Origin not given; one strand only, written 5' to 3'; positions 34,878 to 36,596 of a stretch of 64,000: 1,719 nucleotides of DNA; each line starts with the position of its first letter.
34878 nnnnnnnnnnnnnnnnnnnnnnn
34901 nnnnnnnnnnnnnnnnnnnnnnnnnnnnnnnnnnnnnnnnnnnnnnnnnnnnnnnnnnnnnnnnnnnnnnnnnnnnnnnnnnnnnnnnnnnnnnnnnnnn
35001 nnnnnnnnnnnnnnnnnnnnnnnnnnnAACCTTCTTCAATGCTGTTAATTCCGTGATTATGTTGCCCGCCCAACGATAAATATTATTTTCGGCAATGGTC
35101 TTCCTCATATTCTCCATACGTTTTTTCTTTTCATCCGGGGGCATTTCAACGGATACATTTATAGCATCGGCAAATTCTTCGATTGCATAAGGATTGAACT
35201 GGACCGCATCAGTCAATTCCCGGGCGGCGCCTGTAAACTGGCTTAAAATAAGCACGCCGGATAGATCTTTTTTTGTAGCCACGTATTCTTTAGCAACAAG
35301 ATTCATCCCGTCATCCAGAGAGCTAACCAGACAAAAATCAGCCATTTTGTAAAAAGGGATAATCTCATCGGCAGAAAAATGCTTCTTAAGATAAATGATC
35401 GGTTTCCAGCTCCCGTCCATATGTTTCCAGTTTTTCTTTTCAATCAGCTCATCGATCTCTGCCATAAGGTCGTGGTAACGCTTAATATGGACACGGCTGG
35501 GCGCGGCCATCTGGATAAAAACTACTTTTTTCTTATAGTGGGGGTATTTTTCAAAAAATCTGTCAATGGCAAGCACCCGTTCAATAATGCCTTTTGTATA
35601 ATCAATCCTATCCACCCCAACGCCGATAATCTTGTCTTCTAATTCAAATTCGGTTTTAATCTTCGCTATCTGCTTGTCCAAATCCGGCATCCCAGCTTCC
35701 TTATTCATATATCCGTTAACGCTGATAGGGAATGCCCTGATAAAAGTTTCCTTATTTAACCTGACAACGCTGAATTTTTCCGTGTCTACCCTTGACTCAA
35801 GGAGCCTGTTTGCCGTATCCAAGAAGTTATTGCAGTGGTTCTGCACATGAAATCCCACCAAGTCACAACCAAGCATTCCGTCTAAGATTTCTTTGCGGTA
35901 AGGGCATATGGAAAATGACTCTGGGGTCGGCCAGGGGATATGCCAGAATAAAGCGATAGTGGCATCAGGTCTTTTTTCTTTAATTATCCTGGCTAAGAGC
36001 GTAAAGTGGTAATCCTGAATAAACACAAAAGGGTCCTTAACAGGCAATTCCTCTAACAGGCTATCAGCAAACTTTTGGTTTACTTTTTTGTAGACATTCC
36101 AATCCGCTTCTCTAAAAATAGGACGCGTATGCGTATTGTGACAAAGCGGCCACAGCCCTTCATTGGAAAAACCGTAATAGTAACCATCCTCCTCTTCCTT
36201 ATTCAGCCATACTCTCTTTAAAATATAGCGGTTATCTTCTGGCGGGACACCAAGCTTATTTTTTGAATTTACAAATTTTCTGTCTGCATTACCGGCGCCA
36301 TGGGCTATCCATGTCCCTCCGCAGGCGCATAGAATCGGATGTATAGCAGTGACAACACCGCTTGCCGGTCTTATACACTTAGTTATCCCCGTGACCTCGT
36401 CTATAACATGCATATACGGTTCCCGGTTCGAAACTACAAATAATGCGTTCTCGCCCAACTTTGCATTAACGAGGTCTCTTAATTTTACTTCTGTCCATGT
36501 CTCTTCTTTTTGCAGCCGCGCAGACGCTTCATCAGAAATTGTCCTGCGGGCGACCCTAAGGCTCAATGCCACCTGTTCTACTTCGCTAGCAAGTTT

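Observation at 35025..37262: Trehalose-6-phosphate synthase fused to a two-TM extracytoplasmic sensor and HAMP domain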

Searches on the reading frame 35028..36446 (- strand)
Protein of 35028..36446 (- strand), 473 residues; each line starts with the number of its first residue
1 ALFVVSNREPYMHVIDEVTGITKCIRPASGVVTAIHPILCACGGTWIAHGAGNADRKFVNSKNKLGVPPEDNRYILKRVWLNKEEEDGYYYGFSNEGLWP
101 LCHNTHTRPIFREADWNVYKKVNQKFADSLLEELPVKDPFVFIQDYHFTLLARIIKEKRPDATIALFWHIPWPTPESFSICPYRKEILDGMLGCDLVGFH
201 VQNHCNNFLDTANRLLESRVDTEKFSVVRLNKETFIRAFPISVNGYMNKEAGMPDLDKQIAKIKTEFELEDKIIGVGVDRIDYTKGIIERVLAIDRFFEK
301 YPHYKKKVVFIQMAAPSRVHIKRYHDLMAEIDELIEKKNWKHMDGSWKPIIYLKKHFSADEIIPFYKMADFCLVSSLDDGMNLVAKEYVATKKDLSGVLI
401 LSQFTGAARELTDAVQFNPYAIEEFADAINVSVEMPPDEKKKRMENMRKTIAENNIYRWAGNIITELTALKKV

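Call 27: search_solved_structures(query=window:35028-36446:-, max_evalue=1e-10, show_alignments=3)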
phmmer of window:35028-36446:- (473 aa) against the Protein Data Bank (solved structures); distinct sequences matched with E-value up to 1e-10: 23.
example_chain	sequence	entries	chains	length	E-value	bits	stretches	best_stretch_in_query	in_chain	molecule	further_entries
5jij_A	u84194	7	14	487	4.5e-81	276.2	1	4-468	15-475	Alpha,alpha-trehalose-phosphate synthase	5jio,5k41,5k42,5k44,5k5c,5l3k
6jbi_A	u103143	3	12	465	1.2e-77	264.8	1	72-469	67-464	Trehalose-6-phosphate synthase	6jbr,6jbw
5hvo_A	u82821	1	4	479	9.9e-74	252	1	78-468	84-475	Alpha,alpha-trehalose-phosphate synthase (UDP-forming)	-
5hvm_A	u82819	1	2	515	1.1e-73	251.8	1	78-469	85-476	Alpha,alpha-trehalose-phosphate synthase (UDP-forming)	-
5huv_A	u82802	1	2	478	4.8e-73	249.7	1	75-467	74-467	Alpha,alpha-trehalose-phosphate synthase [UDP-forming]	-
5hut_A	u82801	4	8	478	5.2e-73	249.6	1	75-467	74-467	Alpha,alpha-trehalose-phosphate synthase [UDP-forming]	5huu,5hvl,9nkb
9niq_A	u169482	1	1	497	6e-73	249.4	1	75-467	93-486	Alpha,alpha-trehalose-phosphate synthase [UDP-forming]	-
8fhw_A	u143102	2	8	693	6e-70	239.5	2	154-470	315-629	Alpha,alpha-trehalose-phosphate synthase (UDP-forming)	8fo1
1gz5_A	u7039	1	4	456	1.9e-66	228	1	27-468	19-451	ALPHA-TREHALOSE-PHOSPHATE SYNTHASE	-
6jak_A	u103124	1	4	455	1.9e-66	227.9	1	27-468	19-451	Trehalose-6-phosphate synthase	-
2wtx_A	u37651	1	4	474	2.1e-66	227.8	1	27-468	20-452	ALPHA, ALPHA-TREHALOSE-PHOSPHATE SYNTHASE [UDP-FORMING]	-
1uqt_A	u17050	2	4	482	2.3e-66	227.7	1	27-468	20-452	ALPHA, ALPHA-TREHALOSE-PHOSPHATE SYNTHASE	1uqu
5hxa_A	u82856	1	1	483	2.5e-59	204.5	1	22-467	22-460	Alpha,alpha-trehalose-phosphate synthase (UDP-forming)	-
5uof_A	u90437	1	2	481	6.6e-57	196.5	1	19-469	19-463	Alpha,alpha-trehalose-phosphate synthase (UDP-forming)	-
5v0t_A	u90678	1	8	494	4.4e-56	193.8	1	21-468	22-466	Alpha,alpha-trehalose-phosphate synthase (UDP-forming)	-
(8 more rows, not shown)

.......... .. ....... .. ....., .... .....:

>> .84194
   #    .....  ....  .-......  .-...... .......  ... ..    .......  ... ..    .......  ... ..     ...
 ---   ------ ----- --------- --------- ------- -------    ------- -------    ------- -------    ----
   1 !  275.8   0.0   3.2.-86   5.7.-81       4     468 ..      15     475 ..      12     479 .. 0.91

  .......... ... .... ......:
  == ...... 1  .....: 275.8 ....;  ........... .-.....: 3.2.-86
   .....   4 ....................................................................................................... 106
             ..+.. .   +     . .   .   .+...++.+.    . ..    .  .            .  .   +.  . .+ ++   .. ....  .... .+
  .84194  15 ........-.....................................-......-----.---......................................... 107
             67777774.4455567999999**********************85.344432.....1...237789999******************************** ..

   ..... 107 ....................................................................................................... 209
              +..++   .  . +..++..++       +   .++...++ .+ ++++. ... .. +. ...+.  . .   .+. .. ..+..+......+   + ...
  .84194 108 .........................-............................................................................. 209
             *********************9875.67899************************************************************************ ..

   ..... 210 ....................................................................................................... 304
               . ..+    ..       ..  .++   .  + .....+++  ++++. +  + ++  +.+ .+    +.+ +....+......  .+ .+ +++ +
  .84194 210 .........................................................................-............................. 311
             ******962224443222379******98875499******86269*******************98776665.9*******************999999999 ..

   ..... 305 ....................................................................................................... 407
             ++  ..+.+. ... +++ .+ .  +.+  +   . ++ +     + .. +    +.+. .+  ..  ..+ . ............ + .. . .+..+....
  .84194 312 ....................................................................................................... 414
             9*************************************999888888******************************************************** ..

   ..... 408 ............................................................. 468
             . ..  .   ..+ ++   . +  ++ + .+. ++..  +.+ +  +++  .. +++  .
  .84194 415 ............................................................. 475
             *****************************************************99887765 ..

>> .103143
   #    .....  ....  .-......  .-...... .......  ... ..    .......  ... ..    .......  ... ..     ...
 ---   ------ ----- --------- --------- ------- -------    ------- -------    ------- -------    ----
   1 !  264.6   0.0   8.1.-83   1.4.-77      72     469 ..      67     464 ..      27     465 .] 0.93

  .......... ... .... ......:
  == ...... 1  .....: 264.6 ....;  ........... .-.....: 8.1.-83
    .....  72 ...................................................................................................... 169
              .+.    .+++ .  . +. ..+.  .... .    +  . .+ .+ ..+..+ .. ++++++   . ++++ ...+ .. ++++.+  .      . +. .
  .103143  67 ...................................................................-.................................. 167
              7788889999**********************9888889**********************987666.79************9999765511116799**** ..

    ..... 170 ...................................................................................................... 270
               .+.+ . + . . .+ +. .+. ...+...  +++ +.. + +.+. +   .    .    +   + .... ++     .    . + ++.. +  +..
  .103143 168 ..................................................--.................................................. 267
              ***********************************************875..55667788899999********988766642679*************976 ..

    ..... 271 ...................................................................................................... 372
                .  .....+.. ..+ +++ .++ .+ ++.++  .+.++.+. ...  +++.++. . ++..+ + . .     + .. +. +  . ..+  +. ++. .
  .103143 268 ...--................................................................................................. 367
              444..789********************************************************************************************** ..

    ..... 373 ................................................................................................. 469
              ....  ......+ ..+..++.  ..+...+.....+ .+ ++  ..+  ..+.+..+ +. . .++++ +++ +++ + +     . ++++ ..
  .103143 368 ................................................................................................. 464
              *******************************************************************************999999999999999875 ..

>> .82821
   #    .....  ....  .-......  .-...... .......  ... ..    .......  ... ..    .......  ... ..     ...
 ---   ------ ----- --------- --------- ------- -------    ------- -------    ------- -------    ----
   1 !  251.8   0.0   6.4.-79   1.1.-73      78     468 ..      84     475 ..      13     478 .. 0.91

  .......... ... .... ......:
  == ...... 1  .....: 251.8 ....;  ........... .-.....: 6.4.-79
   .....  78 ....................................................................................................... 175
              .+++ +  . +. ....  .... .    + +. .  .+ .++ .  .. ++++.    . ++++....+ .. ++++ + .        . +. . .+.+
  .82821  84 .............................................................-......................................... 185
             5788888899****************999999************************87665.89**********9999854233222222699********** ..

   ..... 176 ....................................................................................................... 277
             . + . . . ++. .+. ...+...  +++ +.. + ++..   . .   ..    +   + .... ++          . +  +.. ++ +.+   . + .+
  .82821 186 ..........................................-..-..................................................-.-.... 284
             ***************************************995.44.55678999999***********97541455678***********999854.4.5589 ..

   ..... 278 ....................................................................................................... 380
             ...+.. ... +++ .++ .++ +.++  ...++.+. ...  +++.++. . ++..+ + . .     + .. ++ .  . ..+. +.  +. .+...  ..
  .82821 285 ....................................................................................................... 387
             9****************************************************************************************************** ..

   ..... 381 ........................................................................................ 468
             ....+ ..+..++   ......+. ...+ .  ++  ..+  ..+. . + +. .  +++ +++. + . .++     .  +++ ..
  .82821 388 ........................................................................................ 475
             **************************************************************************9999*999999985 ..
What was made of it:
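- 35028..36446 (-): GT20 trehalose-6-phosphate synthase domain (aa 273-745), catalytic residues intact. PDB 5jij M. thermoresistibile OtsA E 4.5e-81 (call 27).
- Closest known: Soluble bacterial OtsA. Same: Sequence E 4.5e-81 to 5jij (call 27).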
